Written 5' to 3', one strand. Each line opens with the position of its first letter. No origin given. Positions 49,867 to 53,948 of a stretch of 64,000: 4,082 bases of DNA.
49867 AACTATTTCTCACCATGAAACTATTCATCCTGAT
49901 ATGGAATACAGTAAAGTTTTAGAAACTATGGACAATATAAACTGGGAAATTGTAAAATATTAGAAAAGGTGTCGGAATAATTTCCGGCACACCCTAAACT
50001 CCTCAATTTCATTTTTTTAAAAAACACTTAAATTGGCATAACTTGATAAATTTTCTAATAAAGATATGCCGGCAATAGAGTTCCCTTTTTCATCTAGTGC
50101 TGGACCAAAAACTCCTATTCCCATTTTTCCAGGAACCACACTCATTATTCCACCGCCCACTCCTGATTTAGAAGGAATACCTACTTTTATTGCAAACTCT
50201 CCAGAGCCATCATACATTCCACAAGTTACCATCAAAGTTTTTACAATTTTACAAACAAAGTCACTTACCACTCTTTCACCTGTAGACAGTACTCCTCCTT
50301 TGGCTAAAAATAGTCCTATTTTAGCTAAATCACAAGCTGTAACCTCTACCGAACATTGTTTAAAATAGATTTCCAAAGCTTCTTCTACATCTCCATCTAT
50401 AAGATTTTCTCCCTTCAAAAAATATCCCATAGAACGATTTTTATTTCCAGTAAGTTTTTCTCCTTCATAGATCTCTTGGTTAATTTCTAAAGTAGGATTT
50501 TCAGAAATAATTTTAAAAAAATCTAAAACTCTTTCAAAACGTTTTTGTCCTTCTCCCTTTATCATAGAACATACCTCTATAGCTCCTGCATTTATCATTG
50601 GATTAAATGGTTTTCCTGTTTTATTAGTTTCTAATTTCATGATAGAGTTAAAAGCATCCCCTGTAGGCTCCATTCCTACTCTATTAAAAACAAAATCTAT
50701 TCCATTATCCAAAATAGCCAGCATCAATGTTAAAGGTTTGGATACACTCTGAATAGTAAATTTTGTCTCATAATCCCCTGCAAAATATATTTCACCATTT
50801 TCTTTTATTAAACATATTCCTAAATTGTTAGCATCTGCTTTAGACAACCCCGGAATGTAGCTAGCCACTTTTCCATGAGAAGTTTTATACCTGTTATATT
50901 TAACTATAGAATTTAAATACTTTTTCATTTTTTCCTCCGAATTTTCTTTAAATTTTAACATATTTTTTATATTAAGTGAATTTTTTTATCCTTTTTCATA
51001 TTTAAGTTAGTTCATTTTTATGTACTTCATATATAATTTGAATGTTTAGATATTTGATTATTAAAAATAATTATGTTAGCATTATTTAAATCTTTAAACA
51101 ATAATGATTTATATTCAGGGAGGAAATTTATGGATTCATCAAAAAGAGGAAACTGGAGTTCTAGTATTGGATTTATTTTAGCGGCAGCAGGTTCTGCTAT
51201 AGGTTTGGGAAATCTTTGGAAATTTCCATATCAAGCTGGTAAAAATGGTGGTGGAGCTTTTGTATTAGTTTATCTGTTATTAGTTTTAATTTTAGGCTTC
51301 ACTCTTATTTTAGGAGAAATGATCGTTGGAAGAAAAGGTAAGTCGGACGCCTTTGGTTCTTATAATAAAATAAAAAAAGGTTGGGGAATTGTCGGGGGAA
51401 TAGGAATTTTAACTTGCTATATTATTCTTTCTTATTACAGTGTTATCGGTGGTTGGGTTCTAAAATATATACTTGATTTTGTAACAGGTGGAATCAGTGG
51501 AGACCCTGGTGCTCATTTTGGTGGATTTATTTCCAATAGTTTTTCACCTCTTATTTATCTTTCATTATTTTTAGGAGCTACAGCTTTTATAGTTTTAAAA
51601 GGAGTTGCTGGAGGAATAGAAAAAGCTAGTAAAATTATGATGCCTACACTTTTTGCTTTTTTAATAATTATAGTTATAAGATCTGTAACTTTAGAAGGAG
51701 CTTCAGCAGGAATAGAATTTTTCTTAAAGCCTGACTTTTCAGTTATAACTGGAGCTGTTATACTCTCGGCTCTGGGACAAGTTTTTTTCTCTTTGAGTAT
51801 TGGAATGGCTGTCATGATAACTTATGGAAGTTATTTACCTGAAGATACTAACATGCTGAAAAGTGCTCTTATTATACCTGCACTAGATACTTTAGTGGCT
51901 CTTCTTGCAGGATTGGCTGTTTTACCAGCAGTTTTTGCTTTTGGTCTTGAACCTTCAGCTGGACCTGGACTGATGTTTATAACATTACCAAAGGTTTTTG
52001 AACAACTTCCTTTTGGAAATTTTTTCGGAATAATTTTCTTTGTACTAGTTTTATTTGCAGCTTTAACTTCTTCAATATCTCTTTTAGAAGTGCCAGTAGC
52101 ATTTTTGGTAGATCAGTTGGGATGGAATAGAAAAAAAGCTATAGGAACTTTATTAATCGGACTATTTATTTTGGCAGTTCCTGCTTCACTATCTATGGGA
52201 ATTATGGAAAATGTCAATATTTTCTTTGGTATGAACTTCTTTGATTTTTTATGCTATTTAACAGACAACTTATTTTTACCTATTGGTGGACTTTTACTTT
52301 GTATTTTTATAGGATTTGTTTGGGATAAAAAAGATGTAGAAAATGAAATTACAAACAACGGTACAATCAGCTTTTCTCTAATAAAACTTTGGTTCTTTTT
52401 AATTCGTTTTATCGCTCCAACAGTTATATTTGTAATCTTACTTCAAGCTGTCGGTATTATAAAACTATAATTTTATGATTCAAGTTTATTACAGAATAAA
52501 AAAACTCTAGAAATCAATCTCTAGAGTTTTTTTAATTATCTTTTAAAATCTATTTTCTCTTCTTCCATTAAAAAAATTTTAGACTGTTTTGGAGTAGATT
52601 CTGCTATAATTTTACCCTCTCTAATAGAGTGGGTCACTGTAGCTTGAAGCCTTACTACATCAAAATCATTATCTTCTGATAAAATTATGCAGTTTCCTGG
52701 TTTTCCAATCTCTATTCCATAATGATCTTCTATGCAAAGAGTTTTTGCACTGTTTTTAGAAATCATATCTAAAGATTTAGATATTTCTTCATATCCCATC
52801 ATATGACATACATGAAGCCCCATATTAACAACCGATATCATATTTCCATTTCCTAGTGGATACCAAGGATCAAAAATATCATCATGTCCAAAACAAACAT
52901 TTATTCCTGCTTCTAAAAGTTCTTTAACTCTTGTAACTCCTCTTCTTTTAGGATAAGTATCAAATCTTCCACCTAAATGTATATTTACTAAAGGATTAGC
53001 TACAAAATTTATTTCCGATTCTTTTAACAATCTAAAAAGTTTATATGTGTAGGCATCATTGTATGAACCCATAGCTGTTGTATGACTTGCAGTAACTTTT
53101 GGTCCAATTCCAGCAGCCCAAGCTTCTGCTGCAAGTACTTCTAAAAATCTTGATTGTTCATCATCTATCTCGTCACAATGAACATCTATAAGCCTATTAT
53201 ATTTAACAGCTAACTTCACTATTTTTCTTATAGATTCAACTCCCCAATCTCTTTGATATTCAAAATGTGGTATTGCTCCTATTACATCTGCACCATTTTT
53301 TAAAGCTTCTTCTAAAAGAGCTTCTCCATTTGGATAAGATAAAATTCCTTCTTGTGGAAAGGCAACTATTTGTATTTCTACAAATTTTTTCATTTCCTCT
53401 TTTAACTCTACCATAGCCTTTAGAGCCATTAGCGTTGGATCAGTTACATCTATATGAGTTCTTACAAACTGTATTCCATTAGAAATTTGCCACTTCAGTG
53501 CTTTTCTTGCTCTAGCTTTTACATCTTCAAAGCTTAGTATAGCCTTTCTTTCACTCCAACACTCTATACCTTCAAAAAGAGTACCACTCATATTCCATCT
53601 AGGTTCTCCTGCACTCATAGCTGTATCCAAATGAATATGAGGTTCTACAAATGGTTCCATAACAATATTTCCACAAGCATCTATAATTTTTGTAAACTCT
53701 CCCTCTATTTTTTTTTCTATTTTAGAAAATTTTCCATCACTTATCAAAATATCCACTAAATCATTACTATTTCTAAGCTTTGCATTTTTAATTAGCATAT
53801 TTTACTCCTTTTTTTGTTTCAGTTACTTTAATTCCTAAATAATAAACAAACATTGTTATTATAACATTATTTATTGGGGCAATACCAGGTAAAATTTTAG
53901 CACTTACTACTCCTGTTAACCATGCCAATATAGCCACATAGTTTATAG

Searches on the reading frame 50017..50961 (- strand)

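Call 6: search_protein_families(library=pfam, proteins=[window:50017-50961:-])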
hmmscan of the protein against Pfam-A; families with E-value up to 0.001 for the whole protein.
window:50017-50961:- (314 aa): 1 family
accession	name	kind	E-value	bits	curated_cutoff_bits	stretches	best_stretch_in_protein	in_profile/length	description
PF04960.20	Glutaminase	-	3.8e-115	384.4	27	1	30-314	1-286/286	Glutaminase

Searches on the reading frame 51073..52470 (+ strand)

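Call 6: search_protein_families(library=pfam, proteins=[window:51073-52470:+])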
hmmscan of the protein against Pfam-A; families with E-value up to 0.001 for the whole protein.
window:51073-52470:+ (465 aa): 1 family
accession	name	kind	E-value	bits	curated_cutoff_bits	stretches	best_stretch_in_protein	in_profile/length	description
PF00209.24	SNF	-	1.5e-61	209.1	27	2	163-460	180-481/524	Sodium:neurotransmitter symporter family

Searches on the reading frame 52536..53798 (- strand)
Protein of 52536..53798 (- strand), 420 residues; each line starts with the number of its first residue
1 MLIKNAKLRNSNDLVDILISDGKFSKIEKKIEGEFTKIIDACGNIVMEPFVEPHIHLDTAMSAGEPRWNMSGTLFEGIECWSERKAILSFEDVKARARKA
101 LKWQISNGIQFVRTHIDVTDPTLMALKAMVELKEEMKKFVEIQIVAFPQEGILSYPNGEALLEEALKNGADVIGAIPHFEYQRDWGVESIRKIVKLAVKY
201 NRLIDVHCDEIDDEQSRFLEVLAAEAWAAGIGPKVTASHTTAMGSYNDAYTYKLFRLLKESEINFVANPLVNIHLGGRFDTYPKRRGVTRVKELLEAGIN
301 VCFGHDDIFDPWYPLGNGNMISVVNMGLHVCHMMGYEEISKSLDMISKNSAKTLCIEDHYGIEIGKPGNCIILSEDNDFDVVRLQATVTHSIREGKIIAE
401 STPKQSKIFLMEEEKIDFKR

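Call 6: search_protein_families(library=pfam, proteins=[window:52536-53798:-])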
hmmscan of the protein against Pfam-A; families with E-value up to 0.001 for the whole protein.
window:52536-53798:- (420 aa): 2 families
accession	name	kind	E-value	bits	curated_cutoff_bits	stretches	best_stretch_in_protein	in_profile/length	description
PF07969.17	Amidohydro_3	-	4.8e-52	178.4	29.7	1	37-398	1-471/472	Amidohydrolase family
PF01979.26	Amidohydro_1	-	3.6e-16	59.8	25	1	50-397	6-344/345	Amidohydrolase family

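Call 69: search_protein_families(library=ncbifam, proteins=[window:52536-53798:-], max_evalue=0.01)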
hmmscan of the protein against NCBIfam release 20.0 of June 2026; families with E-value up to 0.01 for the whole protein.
window:52536-53798:- (420 aa): 34 families (the best 25 are shown)
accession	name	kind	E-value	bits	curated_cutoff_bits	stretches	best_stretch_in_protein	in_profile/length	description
NF006685.0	PRK09230.1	subfamily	8.5e-217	719.6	483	1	1-420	6-426/426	cytosine deaminase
NF005748.0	PRK07572.1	subfamily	9.5e-143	476.3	438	1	1-417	4-420/426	cytosine deaminase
NF004636.0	PRK05985.1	subfamily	4.8e-60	203.4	408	1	2-402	6-392/398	amidohydrolase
NF005759.0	PRK07583.1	equivalog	7.4e-46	156.7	403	1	10-407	36-430/438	cytosine deaminase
NF005312.0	PRK06846.1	subfamily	1.1e-44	153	447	1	12-402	30-409/412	amidohydrolase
NF005365.0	PRK06886.1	equivalog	2.9e-33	115.4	340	1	50-357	23-325/327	hypothetical protein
NF004701.0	PRK06038.1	equivalog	3e-07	29.5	609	1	2-60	7-69/432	N-ethylammeline chlorohydrolase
NF006844.0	PRK09357.2-5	equivalog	6.8e-07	28.6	701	1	10-58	17-65/422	dihydroorotase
NF006056.0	PRK08204.1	subfamily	1e-06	27.8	391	1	14-68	24-79/449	hypothetical protein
NF006839.0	PRK09357.1-4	equivalog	7.2e-06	24.9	576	1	3-57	4-62/422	dihydroorotase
NF006252.0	PRK08393.1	equivalog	7.9e-06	25.1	617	1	15-60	21-66/424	N-ethylammeline chlorohydrolase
TIGR01224.1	hutI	equivalog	1.5e-05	24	298.15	0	17-57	6-49/377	imidazolonepropionase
NF006689.0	PRK09237.1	equivalog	1.7e-05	23.6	371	1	2-57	6-66/383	amidohydrolase/deacetylase family metallohydrolase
TIGR03178.1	allantoinase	equivalog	2.1e-05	23.6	357.85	1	8-58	11-61/441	allantoinase AllB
NF004995.0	PRK06380.1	subfamily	2.3e-05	23.6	567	0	2-62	4-68/418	metal-dependent hydrolase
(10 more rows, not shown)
